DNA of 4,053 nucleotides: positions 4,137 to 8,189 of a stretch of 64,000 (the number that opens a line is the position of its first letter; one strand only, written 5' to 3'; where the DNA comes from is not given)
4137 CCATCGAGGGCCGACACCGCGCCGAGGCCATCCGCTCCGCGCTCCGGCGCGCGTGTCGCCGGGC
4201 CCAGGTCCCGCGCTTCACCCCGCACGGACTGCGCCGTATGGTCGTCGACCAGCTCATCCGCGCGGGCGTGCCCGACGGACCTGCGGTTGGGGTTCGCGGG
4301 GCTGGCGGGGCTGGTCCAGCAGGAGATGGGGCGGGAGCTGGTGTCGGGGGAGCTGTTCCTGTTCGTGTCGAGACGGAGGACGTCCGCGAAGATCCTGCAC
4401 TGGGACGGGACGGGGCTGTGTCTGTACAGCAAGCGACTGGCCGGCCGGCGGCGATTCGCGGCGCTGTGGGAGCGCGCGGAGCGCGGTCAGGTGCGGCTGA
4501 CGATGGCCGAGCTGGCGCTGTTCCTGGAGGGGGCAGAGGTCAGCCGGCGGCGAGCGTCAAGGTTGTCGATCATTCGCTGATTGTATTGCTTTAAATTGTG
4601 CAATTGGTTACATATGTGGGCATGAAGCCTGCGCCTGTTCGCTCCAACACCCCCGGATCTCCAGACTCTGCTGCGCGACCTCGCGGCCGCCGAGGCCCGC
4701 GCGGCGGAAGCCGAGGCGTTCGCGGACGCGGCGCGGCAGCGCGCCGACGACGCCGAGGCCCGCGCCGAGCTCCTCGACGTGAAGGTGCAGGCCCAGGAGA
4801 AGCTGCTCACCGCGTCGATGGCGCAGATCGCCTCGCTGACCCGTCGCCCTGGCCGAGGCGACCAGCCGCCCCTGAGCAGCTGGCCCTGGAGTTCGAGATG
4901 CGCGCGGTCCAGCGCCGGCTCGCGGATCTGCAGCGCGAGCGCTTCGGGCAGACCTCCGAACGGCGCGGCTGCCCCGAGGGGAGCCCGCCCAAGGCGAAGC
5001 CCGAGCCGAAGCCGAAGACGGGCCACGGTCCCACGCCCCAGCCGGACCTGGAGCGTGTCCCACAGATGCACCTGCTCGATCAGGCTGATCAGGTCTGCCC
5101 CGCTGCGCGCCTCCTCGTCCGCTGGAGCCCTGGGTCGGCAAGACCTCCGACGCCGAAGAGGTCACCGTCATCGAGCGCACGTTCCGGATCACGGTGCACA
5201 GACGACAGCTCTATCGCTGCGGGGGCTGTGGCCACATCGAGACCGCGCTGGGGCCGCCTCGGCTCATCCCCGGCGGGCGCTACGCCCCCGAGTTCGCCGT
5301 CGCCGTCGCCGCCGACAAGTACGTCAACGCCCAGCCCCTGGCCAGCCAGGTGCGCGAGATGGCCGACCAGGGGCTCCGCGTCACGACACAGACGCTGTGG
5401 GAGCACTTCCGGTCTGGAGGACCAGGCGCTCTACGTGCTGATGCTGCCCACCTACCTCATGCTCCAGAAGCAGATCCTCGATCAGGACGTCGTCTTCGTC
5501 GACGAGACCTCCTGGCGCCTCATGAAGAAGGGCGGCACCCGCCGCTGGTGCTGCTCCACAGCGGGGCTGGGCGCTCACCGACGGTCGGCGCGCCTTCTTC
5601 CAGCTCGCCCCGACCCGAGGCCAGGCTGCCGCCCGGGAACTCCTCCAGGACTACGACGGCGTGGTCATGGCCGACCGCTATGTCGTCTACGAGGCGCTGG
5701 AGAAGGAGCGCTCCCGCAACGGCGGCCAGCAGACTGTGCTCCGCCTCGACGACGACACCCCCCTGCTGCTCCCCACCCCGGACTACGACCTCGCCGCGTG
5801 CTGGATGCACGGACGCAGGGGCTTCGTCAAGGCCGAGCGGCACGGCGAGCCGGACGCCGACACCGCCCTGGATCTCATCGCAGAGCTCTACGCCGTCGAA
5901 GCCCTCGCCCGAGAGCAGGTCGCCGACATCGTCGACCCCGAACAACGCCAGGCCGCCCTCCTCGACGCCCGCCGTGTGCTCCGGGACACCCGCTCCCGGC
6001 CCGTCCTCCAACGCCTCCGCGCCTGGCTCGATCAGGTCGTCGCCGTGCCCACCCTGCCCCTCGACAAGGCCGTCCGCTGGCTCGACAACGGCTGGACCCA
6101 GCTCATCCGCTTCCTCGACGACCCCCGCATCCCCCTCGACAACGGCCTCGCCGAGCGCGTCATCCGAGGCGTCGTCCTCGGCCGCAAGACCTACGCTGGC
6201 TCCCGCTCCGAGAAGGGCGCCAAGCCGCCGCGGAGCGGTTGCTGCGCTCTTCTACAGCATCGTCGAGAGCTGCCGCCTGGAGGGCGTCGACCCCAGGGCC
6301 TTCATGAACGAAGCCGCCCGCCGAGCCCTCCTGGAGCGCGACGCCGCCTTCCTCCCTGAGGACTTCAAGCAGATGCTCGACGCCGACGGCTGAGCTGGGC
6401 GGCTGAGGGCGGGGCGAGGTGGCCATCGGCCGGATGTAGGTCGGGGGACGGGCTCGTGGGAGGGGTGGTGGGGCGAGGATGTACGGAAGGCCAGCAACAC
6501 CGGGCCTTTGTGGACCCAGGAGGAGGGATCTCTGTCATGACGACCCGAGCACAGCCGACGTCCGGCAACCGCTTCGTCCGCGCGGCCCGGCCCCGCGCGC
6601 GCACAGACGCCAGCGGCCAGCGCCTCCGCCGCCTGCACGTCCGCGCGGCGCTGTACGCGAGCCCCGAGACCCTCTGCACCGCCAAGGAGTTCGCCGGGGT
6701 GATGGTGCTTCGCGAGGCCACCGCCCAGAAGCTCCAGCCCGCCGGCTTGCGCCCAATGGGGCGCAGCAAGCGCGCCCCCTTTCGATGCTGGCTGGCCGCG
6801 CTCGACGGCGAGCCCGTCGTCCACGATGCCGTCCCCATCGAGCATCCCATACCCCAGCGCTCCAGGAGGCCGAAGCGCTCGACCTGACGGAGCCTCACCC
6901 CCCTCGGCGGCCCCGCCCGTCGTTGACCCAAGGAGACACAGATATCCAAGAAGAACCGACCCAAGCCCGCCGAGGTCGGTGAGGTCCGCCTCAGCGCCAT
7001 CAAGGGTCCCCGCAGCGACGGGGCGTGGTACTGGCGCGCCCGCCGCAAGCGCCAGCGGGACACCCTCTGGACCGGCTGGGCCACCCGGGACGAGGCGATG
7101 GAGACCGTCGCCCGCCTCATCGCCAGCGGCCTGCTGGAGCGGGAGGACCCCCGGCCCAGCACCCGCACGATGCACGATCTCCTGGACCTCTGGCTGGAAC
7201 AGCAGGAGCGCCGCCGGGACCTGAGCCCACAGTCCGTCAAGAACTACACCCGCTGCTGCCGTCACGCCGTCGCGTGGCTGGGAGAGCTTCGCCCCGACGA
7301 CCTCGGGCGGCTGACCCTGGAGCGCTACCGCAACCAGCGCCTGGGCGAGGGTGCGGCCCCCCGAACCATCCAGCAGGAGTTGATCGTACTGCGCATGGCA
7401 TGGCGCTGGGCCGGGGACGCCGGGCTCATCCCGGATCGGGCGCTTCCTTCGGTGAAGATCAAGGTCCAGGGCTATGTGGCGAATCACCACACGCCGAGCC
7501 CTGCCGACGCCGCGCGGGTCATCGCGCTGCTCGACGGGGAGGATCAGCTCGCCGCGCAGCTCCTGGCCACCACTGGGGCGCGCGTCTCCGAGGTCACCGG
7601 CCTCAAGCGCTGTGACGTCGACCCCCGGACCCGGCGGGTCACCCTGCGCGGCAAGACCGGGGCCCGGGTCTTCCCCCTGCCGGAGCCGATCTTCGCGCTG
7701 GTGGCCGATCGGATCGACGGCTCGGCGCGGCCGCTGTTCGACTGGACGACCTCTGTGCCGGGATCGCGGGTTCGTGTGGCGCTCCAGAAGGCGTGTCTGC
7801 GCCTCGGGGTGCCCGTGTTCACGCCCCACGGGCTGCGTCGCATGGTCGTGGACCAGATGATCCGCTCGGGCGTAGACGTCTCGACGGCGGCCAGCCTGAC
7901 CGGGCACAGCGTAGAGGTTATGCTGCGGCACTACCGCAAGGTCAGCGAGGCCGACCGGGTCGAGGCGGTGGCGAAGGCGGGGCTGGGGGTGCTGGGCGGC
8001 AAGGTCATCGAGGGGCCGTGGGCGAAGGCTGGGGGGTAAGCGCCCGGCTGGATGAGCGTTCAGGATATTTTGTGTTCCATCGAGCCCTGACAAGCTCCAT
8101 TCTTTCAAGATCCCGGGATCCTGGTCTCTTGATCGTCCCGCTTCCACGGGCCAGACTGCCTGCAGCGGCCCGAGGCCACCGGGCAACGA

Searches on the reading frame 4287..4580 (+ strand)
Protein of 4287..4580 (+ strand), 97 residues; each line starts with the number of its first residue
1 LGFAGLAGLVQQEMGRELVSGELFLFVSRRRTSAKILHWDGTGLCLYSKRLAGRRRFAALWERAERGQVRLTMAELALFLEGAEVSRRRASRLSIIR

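Call 88: search_protein_families(library=pfam, proteins=[window:4287-4580:+], max_evalue=0.01)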
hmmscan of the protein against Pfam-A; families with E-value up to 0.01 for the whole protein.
window:4287-4580:+ (97 aa): 1 family
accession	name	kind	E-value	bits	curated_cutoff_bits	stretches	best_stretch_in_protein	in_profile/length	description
PF05717.18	TnpB_IS66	-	7e-23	80.9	26.6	1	2-89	15-100/101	IS66 Orf2 like protein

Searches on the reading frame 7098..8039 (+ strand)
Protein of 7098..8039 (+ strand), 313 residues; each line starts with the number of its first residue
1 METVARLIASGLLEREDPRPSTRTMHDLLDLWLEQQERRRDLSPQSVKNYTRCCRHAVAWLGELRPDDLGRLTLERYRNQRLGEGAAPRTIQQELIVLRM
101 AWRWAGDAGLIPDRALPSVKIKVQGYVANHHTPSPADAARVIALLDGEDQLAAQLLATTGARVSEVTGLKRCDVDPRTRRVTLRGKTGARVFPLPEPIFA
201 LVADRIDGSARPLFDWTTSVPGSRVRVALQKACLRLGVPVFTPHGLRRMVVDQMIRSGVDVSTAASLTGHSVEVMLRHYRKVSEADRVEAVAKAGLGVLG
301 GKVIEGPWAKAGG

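Call 68: search_protein_families(library=pfam, proteins=[window:7098-8039:+], max_evalue=0.001)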
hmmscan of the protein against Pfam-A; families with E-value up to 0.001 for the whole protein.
window:7098-8039:+ (313 aa): 2 families
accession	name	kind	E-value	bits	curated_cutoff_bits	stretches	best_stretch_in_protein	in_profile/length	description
PF00589.27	Phage_integrase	-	4.8e-15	56.2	27.1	1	148-284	23-170/172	Phage integrase family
PF02899.23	Phage_int_SAM_1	-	0.00053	20.6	22.3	0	29-105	1-79/83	Phage integrase, N-terminal SAM-like domain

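Call 70: search_protein_families(library=ncbifam, proteins=[window:7098-8039:+], max_evalue=0.001)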
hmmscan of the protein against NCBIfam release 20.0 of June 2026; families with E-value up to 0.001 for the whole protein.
window:7098-8039:+ (313 aa): 7 families
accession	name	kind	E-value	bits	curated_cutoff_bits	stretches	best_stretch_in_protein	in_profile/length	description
NF040815.2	recomb_XerA_Arch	equivalog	3.5e-19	69.4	220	1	38-285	8-257/263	site-specific tyrosine recombinase/integron integrase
TIGR02224.1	recomb_XerC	equivalog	4.5e-12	45.9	335.15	1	32-272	3-267/295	tyrosine recombinase XerC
TIGR02225.1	recomb_XerD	equivalog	8.1e-12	45.1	329.6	1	32-283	3-275/290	site-specific tyrosine recombinase XerD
NF001399.0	PRK00283.1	subfamily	6.1e-11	42.1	279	1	24-271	4-272/300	tyrosine recombinase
NF011946.0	PRK15417.1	equivalog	1.9e-09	37.1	435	1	134-204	118-190/337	integron integrase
TIGR02249.1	integrase_gron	subfamily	1.7e-07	30.9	265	1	136-197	105-168/315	integron integrase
NF002331.0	PRK01287.1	subfamily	4.2e-06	26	371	1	17-196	18-213/365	site-specific tyrosine recombinase XerC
